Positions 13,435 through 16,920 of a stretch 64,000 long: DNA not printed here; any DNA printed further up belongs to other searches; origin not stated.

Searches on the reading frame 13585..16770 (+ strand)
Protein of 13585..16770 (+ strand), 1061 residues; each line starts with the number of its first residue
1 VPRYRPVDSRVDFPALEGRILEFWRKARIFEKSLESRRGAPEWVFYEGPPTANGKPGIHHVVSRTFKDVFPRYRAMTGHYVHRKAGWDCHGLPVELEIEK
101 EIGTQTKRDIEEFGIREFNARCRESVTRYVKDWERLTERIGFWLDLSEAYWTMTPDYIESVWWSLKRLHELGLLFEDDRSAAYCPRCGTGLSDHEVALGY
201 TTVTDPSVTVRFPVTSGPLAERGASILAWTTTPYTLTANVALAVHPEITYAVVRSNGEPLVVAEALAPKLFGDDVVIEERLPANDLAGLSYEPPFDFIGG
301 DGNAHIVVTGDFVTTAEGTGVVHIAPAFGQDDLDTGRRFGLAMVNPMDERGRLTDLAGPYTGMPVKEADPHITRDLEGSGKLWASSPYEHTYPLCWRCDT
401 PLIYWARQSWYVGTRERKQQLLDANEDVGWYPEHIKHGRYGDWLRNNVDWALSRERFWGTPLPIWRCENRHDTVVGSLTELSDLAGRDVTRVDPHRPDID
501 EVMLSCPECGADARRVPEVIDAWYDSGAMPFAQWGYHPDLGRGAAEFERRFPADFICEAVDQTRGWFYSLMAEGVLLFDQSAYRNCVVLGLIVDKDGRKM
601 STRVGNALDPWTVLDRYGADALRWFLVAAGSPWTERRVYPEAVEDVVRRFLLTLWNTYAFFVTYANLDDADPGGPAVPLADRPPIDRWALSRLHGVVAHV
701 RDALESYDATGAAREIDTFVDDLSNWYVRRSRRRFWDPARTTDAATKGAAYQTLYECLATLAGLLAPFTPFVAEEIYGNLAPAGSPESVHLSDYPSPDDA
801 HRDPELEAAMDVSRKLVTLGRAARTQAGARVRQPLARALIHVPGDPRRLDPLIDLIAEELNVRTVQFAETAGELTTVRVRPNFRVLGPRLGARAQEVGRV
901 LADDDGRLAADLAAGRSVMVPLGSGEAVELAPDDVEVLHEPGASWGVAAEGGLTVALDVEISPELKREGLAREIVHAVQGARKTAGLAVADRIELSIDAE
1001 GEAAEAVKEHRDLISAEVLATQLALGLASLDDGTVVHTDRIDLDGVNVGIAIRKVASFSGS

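Call 120: search_protein_families(library=pfam, proteins=[window:13585-16770:+], max_evalue=0.00001)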
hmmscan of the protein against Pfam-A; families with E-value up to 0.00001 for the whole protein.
window:13585-16770:+ (1061 aa): 4 families
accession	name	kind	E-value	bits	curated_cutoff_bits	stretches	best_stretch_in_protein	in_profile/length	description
PF00133.28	tRNA-synt_1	-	4.9e-109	365.3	22.7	1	20-629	2-405/414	tRNA synthetases class I (I, L, M and V)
PF19302.4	DUF5915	-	2.4e-43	148.4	27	1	854-1054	2-194/195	Domain of unknown function (DUF5915)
PF08264.19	Anticodon_1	-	1.4e-31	109.8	25.1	1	686-835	1-144/148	Anticodon-binding domain of tRNA ligase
PF09334.17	tRNA-synt_1g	-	2.3e-11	43.5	20.1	0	52-196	10-135/391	tRNA synthetases class I (M)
